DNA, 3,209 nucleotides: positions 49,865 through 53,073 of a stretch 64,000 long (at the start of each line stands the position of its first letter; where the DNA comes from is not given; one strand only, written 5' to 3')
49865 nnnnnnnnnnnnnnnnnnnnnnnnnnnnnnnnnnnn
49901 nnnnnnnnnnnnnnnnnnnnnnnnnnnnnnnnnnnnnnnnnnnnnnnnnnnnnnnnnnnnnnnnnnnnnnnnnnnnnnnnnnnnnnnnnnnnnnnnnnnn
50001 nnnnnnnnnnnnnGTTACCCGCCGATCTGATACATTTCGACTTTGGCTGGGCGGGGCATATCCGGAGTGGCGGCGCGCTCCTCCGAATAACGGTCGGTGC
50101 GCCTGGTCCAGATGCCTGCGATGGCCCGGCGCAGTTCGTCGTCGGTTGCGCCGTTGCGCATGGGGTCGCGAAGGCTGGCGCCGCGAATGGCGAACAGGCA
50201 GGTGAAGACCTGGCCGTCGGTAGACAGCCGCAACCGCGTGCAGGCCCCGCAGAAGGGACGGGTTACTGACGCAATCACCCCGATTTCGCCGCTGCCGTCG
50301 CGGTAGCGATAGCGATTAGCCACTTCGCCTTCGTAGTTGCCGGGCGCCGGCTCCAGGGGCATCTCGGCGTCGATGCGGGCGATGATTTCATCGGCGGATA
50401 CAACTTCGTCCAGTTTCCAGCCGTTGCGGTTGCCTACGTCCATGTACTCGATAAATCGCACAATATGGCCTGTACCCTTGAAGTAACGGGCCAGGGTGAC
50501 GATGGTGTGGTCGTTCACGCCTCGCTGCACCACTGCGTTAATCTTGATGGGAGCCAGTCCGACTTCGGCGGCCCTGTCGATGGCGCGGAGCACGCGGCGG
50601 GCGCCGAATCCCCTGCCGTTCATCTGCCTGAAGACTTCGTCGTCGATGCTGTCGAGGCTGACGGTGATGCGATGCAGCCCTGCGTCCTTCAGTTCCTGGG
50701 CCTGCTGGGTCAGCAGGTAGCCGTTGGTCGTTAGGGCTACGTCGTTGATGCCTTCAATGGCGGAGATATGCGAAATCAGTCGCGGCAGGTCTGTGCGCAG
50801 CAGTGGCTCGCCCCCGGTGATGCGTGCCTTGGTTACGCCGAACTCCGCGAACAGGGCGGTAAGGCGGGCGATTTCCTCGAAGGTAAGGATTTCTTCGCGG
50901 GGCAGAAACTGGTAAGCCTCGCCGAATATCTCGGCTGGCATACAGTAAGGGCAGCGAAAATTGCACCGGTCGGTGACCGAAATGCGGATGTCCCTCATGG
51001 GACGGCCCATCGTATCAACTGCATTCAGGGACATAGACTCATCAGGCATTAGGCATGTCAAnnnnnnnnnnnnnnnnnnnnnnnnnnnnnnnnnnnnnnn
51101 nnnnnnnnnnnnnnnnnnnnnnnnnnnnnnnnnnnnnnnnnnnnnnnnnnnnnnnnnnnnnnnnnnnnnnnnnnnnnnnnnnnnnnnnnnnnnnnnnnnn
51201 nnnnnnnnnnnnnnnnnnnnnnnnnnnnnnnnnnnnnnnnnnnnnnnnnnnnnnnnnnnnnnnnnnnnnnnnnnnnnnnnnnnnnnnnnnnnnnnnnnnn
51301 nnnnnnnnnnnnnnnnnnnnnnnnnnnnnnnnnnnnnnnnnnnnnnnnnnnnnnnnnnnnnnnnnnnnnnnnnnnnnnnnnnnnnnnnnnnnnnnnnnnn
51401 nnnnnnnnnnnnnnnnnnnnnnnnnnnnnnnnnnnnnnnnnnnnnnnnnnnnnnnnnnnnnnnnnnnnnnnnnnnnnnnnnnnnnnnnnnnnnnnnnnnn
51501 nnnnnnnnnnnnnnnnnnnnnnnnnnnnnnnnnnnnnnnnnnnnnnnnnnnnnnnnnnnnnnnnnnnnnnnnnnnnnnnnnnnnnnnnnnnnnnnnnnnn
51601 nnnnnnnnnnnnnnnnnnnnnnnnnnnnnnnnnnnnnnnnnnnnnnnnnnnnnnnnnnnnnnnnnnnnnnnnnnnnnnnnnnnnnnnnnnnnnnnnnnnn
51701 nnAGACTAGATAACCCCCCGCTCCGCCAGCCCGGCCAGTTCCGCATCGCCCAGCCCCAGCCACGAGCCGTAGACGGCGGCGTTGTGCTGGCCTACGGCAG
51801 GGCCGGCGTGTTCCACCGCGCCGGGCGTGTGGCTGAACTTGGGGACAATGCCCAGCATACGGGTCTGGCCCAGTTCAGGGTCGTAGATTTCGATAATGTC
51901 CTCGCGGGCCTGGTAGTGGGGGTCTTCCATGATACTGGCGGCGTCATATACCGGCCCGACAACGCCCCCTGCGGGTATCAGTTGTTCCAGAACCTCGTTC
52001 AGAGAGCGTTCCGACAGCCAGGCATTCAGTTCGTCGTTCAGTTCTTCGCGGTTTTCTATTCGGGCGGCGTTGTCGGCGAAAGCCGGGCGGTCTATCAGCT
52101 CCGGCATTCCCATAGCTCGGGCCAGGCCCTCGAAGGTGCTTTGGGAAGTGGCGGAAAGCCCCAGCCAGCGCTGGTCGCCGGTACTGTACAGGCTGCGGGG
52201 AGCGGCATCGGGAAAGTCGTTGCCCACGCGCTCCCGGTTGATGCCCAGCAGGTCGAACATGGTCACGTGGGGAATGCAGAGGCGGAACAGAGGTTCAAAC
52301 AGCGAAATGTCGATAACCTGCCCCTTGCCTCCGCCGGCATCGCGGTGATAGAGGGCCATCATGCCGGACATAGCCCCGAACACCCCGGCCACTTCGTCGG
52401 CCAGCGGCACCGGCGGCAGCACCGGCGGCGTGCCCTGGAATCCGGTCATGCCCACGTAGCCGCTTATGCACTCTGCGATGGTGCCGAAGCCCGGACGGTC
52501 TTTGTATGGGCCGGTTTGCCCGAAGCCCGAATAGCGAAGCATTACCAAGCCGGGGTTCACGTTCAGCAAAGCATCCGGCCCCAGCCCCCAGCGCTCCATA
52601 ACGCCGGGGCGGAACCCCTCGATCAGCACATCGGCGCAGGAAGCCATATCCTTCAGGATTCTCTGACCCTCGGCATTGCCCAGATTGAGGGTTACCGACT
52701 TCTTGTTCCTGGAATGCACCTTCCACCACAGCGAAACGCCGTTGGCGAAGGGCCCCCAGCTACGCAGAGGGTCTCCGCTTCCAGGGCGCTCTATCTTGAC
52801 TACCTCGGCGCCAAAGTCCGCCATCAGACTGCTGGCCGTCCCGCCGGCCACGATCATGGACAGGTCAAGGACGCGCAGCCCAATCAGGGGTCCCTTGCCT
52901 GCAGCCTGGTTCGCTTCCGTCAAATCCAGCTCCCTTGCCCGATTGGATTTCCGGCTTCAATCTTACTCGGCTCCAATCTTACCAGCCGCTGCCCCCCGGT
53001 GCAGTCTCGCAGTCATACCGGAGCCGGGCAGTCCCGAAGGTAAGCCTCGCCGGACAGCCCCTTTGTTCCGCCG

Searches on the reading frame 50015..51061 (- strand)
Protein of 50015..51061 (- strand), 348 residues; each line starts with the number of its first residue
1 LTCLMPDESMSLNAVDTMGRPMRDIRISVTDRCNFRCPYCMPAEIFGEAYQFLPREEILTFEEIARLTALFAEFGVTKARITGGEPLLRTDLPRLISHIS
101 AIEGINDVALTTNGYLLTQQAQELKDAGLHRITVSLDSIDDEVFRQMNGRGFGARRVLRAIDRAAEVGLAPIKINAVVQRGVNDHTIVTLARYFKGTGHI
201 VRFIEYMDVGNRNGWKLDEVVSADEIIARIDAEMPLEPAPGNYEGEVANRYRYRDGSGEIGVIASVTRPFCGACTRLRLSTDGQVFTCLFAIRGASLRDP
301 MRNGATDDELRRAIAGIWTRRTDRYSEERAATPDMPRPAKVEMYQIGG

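Call 68: search_protein_families(library=pfam, proteins=[window:50015-51061:-], max_evalue=0.00001)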
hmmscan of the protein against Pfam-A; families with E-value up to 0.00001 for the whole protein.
window:50015-51061:- (348 aa): 2 families
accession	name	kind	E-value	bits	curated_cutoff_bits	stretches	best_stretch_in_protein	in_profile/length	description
PF06463.18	Mob_synth_C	-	9e-38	129.6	37.4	1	201-326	3-127/128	Molybdenum Cofactor Synthesis C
PF04055.27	Radical_SAM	-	4.5e-36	125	29.5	1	27-193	1-165/166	Radical SAM superfamily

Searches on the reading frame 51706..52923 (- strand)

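Call 68: search_protein_families(library=pfam, proteins=[window:51706-52923:-], max_evalue=0.00001)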
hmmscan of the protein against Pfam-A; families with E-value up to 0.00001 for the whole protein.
window:51706-52923:- (405 aa): 1 family
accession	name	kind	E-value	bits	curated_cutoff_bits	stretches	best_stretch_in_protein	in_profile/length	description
PF02515.22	CoA_transf_3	-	5.3e-114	381.6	23.3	1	13-381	1-366/366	CoA-transferase family III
